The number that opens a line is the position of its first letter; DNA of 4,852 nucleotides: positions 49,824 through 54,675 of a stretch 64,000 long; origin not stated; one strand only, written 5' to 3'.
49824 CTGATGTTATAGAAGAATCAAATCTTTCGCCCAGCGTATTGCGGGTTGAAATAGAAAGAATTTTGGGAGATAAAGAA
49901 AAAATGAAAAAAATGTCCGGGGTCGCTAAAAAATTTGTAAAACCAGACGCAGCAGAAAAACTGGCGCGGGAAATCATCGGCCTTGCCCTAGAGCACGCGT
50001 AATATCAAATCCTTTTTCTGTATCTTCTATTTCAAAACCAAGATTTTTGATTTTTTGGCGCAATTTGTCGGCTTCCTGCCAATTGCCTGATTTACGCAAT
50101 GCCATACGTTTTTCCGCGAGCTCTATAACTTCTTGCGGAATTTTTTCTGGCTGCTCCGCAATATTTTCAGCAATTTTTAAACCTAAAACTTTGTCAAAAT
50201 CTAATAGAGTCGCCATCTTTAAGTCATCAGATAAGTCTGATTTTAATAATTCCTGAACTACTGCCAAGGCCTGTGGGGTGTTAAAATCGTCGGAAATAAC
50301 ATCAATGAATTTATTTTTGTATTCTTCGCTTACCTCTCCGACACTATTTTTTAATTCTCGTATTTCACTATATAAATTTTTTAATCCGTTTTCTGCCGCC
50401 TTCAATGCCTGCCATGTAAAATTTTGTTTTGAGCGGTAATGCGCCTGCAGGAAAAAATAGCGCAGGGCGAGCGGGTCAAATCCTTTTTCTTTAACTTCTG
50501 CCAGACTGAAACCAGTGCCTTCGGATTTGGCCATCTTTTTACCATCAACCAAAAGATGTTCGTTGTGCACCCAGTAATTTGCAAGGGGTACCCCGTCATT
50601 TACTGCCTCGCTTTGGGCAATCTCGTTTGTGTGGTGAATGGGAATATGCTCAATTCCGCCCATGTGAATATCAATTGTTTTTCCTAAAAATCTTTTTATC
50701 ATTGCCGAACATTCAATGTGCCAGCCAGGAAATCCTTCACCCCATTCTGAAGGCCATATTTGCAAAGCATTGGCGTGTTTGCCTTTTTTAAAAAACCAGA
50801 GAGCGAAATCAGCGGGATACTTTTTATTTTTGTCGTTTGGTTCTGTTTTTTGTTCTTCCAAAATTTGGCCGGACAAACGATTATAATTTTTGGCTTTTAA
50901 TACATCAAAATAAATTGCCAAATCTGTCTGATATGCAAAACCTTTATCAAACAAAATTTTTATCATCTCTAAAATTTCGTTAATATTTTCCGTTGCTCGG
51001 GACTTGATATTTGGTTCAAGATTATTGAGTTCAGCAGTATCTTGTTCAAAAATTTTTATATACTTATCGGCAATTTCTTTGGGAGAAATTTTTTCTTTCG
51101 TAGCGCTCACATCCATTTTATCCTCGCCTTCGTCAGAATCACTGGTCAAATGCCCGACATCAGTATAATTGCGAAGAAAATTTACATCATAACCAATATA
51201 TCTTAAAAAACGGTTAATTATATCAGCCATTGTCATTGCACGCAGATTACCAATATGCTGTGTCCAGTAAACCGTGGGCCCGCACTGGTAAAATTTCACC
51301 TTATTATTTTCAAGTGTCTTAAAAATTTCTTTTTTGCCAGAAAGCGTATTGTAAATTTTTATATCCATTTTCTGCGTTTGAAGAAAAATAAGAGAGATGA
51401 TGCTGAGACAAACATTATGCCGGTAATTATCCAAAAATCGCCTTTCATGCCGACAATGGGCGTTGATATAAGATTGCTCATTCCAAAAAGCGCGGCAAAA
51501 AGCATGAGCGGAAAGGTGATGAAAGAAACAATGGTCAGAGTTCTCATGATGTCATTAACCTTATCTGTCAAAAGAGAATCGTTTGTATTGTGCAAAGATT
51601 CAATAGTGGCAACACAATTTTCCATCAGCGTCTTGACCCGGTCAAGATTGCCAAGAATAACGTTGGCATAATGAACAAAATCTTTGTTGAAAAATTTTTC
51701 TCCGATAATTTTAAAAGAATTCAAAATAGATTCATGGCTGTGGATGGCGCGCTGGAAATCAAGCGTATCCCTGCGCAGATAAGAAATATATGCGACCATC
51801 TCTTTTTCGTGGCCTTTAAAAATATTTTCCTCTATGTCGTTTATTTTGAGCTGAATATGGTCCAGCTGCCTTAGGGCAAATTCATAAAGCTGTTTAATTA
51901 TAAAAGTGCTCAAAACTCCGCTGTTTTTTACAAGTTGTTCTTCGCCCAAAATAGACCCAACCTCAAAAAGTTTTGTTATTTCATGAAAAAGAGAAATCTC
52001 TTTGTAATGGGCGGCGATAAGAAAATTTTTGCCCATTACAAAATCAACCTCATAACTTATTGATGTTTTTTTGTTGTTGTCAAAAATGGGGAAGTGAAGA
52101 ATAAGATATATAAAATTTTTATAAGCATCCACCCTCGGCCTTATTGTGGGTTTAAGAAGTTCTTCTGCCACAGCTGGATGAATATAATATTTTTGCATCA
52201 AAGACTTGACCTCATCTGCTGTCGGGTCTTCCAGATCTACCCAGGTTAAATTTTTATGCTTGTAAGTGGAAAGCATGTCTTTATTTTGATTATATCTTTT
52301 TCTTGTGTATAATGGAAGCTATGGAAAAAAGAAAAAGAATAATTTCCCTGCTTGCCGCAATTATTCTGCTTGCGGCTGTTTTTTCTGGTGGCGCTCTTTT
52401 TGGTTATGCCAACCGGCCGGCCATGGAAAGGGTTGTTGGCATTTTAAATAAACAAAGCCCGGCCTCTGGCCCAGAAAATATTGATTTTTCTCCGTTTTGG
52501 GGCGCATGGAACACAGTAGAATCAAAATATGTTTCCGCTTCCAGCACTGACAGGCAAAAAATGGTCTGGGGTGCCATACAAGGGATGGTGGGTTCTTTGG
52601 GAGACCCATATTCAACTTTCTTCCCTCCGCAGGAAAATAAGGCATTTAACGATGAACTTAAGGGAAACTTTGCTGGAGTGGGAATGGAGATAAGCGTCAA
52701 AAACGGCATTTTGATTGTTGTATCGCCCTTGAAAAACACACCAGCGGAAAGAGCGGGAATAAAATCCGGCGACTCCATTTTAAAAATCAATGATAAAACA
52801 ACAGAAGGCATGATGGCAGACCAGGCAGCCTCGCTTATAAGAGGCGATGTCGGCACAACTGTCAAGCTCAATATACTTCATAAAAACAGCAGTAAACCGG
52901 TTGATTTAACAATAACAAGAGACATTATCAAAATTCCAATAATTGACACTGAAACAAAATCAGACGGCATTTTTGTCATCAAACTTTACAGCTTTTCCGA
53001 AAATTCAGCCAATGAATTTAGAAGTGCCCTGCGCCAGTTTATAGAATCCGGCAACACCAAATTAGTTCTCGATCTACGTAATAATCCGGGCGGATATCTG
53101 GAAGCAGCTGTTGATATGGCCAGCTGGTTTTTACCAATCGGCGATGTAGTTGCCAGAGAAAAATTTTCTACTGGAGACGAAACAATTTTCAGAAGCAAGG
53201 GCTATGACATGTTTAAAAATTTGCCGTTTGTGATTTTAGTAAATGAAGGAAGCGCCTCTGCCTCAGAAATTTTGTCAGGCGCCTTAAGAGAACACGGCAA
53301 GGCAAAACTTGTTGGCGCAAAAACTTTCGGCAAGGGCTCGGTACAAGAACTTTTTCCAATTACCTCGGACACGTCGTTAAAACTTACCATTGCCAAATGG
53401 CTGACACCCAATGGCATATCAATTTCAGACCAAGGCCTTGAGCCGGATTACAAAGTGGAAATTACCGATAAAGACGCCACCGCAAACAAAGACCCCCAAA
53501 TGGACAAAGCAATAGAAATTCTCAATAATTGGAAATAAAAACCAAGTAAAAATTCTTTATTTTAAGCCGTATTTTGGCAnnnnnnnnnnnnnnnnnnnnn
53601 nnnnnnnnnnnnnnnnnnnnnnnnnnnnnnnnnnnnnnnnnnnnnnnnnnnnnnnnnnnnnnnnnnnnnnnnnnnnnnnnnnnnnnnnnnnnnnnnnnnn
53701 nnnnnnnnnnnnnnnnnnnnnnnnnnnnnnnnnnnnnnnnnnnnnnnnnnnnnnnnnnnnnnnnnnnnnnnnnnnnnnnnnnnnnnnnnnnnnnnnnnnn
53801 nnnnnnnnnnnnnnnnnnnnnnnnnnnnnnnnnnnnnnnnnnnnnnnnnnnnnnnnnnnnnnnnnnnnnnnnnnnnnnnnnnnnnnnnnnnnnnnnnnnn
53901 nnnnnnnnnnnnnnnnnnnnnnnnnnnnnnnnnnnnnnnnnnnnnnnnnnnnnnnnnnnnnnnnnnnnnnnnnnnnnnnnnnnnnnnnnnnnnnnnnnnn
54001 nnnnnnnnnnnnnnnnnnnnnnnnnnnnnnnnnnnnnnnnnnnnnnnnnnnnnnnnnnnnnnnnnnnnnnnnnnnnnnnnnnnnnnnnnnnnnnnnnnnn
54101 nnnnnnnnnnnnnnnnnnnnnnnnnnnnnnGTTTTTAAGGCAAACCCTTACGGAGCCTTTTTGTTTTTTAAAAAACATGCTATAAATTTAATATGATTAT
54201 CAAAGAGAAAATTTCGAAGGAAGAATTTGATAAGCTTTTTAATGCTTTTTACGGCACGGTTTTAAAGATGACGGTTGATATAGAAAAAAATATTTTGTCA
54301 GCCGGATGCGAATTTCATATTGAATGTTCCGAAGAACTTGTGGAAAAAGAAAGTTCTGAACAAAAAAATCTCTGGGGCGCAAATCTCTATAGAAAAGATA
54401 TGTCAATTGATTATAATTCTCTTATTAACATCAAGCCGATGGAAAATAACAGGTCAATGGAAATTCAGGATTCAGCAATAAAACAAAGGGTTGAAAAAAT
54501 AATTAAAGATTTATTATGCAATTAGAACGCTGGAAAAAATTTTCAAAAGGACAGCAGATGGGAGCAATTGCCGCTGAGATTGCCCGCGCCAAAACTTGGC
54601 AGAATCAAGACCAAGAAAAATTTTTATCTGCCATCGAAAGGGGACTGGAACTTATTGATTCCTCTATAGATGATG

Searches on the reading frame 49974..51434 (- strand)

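Call 41: search_protein_families(library=pfam, proteins=[window:49974-51434:-], max_evalue=0.001)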
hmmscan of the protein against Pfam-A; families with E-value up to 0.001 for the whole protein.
window:49974-51434:- (486 aa): 5 families
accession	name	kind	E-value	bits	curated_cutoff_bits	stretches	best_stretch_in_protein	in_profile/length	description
PF01406.26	tRNA-synt_1e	-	1.3e-86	291.1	27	1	38-348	2-300/301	tRNA synthetases class I (C) catalytic domain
PF09334.17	tRNA-synt_1g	-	1.1e-17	64.4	20.1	2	59-184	14-130/391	tRNA synthetases class I (M)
PF09190.17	DALR_2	-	1e-05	26.4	22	1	375-398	1-24/57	DALR domain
PF00133.28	tRNA-synt_1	-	1.2e-05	24.8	22.7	0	42-178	21-167/414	tRNA synthetases class I (I, L, M and V)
PF01921.24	tRNA-synt_1f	-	3.4e-05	23.4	27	0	292-354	273-335/360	tRNA synthetases class I (K)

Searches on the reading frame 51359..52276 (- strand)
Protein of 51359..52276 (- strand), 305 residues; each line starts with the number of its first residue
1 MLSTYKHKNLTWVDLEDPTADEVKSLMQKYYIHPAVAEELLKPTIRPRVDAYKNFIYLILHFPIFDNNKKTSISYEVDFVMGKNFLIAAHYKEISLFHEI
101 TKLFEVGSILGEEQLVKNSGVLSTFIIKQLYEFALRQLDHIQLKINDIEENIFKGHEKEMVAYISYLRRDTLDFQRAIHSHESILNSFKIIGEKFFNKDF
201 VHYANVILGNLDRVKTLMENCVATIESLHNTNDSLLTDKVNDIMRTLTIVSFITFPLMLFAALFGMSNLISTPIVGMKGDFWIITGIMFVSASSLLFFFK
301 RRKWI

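Call 41: search_protein_families(library=pfam, proteins=[window:51359-52276:-], max_evalue=0.001)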
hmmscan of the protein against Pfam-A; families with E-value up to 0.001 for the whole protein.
window:51359-52276:- (305 aa): 1 family
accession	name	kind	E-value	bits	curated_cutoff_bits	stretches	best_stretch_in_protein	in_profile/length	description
PF01544.23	CorA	-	9.8e-45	153.5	27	1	8-301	2-292/292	CorA-like Mg2+ transporter protein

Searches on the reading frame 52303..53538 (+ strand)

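Call 16: search_protein_families(library=pfam, proteins=[window:52303-53538:+], max_evalue=0.001)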
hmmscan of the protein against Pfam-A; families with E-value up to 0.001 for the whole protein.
window:52303-53538:+ (411 aa): 5 families
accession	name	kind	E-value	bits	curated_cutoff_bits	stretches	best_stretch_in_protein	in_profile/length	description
PF03572.23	Peptidase_S41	-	6.2e-48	162.9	24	1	225-385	4-165/165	Peptidase family S41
PF13180.12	PDZ_2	-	5.6e-11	43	27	1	126-203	3-79/80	PDZ domain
PF17820.7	PDZ_6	-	7.2e-11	42.1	27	1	138-190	1-51/54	PDZ domain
PF00595.29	PDZ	-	1.6e-10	41.6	23.2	1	125-192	11-81/81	PDZ domain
PF22694.1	CtpB_N-like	-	1.8e-08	35.2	27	1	59-106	35-80/85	Activating protease CtpB N-terminal domain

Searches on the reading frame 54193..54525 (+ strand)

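Call 41: search_protein_families(library=pfam, proteins=[window:54193-54525:+], max_evalue=0.001)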
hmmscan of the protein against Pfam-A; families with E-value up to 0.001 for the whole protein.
window:54193-54525:+ (110 aa): 1 family
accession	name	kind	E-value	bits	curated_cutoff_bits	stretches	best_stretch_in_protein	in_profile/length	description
PF18924.5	DUF5674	-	3.8e-28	98.1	27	1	1-106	1-108/109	Protein of unknown function (DUF5674)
